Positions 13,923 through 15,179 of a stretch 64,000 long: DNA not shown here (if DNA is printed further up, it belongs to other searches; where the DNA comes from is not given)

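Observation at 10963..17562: Six-gene translationally coupled operon: M48 protease, TPR/MA-peptidase, ParB-like protein, Zn-ribbon, BatD-like, BatE-like. No BatA/BatB vWA partners.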

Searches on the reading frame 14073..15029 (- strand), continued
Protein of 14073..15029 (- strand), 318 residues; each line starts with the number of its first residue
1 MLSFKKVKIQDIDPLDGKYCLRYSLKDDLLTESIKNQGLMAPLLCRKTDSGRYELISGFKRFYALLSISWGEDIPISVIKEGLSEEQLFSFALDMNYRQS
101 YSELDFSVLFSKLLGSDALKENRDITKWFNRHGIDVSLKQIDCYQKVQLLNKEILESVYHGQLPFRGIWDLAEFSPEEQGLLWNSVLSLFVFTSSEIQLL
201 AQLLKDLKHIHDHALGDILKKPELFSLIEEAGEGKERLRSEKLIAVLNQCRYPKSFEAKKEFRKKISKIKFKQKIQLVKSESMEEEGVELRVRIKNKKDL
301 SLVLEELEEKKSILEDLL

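Call 43: find_encoding_contigs(protein=P0160, flank=10000, max_places=2)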
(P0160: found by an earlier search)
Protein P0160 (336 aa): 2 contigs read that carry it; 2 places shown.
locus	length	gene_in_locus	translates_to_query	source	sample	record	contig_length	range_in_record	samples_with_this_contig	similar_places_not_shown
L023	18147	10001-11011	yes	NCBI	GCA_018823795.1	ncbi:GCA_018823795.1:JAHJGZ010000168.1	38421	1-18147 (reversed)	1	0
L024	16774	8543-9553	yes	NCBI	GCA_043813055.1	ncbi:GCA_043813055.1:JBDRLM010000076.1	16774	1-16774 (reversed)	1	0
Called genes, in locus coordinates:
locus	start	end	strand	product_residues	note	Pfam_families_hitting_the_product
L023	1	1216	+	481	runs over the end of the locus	PF02347:GDC-P, PF00266:Aminotran_5 (weak), PF21478:GcvP2_C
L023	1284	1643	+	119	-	PF05635:23S_rRNA_IVP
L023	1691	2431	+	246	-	PF21948:LplA-B_cat, PF03099:BPL_LplA_LipB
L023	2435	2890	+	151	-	PF04463:2-thiour_desulf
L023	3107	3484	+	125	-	-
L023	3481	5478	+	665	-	PF00580:UvrD-helicase, PF13245:AAA_19, PF13604:AAA_30 (faint), PF01443:Viral_helicase1 (faint), PF13361:UvrD_C, PF13538:UvrD_C_2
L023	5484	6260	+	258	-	PF03819:MazG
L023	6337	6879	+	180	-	PF01227:GTP_cyclohydroI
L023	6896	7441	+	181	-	PF14385:DUF4416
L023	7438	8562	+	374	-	PF16491:Peptidase_M48_N, PF01435:Peptidase_M48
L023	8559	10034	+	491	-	PF00515:TPR_1 (faint), PF07719:TPR_2 (faint), PF13432:TPR_16 (faint), PF13174:TPR_6 (faint), PF14559:TPR_19 (faint), PF13414:TPR_11 (weak), PF23914:TPR_CcmH_CycH (weak), PF13485:Peptidase_MA_2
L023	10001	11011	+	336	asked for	-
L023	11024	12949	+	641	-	PF13584:BatD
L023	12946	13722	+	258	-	PF07719:TPR_2 (faint), PF00515:TPR_1 (weak), PF06347:SH3_4 (weak)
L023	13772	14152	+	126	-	PF00072:Response_reg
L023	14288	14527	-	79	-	-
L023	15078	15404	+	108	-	PF01541:GIY-YIG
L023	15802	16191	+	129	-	-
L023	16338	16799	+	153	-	-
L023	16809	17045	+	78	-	-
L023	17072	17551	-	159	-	PF04306:DUF456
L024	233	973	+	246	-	PF21948:LplA-B_cat, PF03099:BPL_LplA_LipB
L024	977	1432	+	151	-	PF04463:2-thiour_desulf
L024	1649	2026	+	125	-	-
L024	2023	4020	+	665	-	PF00580:UvrD-helicase, PF13245:AAA_19, PF13604:AAA_30 (faint), PF01443:Viral_helicase1 (faint), PF13361:UvrD_C, PF13538:UvrD_C_2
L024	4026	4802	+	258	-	PF03819:MazG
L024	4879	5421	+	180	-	PF01227:GTP_cyclohydroI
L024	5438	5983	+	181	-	PF14385:DUF4416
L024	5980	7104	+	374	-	PF16491:Peptidase_M48_N, PF01435:Peptidase_M48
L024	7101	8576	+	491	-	PF00515:TPR_1 (faint), PF07719:TPR_2 (faint), PF13432:TPR_16 (faint), PF13174:TPR_6 (faint), PF14559:TPR_19 (faint), PF13414:TPR_11 (weak), PF23914:TPR_CcmH_CycH (weak), PF13485:Peptidase_MA_2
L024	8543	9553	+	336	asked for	-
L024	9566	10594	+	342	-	PF13584:BatD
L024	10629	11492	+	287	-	PF13584:BatD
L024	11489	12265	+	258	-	PF07719:TPR_2 (faint), PF00515:TPR_1 (weak), PF06347:SH3_4 (weak)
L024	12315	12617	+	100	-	PF00072:Response_reg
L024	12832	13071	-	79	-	-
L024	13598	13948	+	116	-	PF01541:GIY-YIG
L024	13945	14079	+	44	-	-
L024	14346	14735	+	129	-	-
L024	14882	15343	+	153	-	-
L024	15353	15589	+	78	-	-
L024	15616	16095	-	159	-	PF04306:DUF456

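Call 46: search_solved_structures(query=A2, max_evalue=0.001, show_alignments=3)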
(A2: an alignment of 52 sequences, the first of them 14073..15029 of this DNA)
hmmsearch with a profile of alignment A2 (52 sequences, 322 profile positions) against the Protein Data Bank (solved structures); distinct sequences matched with E-value up to 0.001: 22.
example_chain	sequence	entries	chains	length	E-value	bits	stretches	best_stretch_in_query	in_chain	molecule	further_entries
7o0n_A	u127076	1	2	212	1.3e-23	86.8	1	8-187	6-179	ParB family protein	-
7bnk_A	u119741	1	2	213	2.6e-23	85.8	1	8-187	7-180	ParB family protein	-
7nfu_A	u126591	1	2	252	3.1e-23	85.5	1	2-231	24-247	Nucleoid occlusion protein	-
7ng0_A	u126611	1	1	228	4e-23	85.2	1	5-231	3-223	Nucleoid occlusion protein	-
7bnr_A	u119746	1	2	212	4.8e-23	84.9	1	8-187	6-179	ParB family protein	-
6sdk_A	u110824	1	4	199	6.7e-23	84.4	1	5-203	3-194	Stage 0 sporulation protein J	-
1vz0_A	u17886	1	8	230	4.5e-22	81.7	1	10-189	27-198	Chromosome-partitioning protein Spo0J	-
7ol9_A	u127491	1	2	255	1.1e-20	77.2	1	4-231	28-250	Nucleoid occlusion protein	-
4umk_A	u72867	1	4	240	6.4e-19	71.4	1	29-190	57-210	PROBABLE CHROMOSOME-PARTITIONING PROTEIN PARB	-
6t1f_A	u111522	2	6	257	7.4e-18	67.9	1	28-174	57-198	Chromosome-partitioning protein ParB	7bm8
6ryk_A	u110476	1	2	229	5.5e-11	45.3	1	9-98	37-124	ParB-like nuclease domain protein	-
5k5d_B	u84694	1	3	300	2.2e-08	36.7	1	4-115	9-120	ParB domain protein nuclease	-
5k5a_B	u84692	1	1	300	2.7e-08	36.4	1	4-116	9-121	ParB domain protein nuclease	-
5uje_A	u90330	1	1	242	1.2e-06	31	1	4-83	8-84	SbnI protein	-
1vk1_A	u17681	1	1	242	1.7e-05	27.2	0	24-81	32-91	Conserved hypothetical protein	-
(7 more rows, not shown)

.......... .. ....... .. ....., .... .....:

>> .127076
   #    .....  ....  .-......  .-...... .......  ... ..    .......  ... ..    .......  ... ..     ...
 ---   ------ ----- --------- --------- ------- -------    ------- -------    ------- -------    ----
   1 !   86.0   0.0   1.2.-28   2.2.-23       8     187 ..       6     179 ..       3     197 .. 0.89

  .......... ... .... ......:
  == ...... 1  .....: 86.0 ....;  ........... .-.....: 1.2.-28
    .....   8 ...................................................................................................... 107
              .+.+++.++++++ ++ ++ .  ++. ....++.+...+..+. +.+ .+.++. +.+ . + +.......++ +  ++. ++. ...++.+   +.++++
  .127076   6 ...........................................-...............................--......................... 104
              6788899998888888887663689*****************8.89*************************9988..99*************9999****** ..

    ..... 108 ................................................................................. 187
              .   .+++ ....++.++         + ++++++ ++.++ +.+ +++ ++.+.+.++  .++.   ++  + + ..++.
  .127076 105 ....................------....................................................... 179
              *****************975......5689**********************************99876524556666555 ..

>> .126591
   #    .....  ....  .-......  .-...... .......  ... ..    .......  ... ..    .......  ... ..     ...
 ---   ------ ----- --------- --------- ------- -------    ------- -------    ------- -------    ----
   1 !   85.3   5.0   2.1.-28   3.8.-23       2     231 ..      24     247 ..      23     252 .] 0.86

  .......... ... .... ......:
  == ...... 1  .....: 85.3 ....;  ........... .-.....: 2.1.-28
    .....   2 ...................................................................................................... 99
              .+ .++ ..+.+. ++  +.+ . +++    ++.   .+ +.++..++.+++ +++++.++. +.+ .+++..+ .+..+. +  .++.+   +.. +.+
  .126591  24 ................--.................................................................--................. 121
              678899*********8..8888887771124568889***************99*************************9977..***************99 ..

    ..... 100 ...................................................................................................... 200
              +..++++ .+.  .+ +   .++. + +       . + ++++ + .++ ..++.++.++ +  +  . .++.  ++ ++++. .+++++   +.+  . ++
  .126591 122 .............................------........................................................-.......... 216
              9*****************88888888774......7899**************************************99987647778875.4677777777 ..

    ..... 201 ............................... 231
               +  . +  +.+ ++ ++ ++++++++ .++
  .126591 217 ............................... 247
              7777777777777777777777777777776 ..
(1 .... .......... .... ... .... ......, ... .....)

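Call 51: list_cluster_members(proteins=[P0016, P0018, P0019, P0021, P0022, P0023, P0024, P0025, P0026, P0027])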
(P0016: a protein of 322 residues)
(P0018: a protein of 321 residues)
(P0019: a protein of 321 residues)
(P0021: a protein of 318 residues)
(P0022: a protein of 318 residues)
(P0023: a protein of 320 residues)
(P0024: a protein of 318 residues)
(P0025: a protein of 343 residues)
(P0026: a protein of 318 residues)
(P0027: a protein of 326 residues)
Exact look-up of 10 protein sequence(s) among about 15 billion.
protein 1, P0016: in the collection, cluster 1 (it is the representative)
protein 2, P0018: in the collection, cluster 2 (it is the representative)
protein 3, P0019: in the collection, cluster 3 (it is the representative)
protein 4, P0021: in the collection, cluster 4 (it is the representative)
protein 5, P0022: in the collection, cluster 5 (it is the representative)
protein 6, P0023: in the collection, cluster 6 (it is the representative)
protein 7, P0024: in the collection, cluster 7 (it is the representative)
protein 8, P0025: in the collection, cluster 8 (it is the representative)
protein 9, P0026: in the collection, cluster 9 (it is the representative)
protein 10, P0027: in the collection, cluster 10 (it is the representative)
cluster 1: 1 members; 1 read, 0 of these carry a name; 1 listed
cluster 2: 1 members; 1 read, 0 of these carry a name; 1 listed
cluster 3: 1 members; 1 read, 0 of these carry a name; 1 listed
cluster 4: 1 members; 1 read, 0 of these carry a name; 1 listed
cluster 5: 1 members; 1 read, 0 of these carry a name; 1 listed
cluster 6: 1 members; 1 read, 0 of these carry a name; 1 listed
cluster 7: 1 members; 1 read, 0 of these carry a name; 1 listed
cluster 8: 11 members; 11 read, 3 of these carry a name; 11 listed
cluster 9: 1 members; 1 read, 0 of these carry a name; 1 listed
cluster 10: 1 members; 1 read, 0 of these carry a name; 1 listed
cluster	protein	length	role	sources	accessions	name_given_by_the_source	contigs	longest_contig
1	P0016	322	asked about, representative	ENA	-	-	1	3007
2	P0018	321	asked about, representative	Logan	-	-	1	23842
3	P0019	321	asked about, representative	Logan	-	-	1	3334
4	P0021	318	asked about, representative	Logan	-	-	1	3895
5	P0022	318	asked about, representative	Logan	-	-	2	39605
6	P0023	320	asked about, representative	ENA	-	-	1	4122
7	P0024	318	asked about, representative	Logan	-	-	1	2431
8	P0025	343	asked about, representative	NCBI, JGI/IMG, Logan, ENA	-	-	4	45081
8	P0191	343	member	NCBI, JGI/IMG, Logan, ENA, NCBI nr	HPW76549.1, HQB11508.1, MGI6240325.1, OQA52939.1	MAG: putative chromosome-partitioning protein ParB [Candidatus Omnitrophica bacterium ... | ParB-like chromosome segregation protein Spo0J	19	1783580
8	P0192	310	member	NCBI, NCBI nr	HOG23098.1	MAG TPA: ParB/RepB/Spo0J family partition protein, partial [Candidatus Omnitrophota ... | ParB/RepB/Spo0J family partition protein [Candidatus Omnitrophota bacterium]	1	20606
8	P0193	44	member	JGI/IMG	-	hypothetical protein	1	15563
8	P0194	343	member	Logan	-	-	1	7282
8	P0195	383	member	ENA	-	-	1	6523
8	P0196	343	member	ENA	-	-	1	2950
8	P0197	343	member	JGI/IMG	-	-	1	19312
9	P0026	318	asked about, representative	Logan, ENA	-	-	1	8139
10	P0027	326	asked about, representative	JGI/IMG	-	-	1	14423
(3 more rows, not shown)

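Call 52: search_protein_families(library=pfam, proteins=[L013:10942-11388:+, L013:11381-11596:+], max_evalue=0.001)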
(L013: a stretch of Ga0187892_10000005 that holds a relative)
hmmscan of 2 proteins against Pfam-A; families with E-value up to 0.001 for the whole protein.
L013:10942-11388:+ (148 aa): 1 family
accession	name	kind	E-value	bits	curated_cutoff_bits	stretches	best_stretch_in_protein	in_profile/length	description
PF05168.19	HEPN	-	3.4e-25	88.9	22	1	28-142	2-114/117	HEPN domain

L013:11381-11596:+ (71 aa): 0 families

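Call 53: find_encoding_contigs(protein=P0025, flank=10000, max_places=4)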
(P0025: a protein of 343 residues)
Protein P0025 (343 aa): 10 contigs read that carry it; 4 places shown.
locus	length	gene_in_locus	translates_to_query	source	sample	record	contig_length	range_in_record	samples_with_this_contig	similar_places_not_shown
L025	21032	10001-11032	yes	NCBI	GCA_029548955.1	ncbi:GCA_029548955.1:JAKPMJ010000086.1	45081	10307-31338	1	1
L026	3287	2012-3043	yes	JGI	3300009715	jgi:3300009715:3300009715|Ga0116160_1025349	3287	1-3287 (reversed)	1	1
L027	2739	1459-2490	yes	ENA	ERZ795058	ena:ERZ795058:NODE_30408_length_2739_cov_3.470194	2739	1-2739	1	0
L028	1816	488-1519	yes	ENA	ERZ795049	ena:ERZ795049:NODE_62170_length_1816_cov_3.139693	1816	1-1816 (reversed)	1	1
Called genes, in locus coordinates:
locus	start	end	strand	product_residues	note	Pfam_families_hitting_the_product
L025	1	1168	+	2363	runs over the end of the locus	-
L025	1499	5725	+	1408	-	-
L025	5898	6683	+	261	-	PF01553:Acyltransferase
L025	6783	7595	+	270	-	PF03372:Exo_endo_phos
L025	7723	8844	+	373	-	PF16491:Peptidase_M48_N, PF05569:Peptidase_M56, PF01435:Peptidase_M48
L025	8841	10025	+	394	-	PF00515:TPR_1 (faint), PF13432:TPR_16 (weak), PF13485:Peptidase_MA_2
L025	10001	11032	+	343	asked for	PF02195:ParB_N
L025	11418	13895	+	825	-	PF00133:tRNA-synt_1, PF09334:tRNA-synt_1g, PF13603:tRNA-synt_1_2, PF00133:tRNA-synt_1, PF08264:Anticodon_1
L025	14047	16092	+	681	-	PF01301:Glyco_hydro_35, PF02449:Glyco_hydro_42, PF22369:GLMA_2nd (weak)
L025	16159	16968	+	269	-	PF13191:AAA_16 (weak), PF13401:AAA_22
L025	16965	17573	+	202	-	-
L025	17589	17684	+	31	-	-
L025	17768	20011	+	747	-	PF13567:DUF4131, PF03772:Competence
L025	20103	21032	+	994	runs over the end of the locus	PF13428:TPR_14 (faint), PF13432:TPR_16 (faint), PF14559:TPR_19 (faint), PF13181:TPR_8 (faint), PF13525:YfiO, PF00515:TPR_1 (weak), PF07719:TPR_2 (weak), PF13174:TPR_6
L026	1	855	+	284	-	?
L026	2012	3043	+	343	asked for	PF02195:ParB_N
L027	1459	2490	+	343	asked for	PF02195:ParB_N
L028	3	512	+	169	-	?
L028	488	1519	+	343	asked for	PF02195:ParB_N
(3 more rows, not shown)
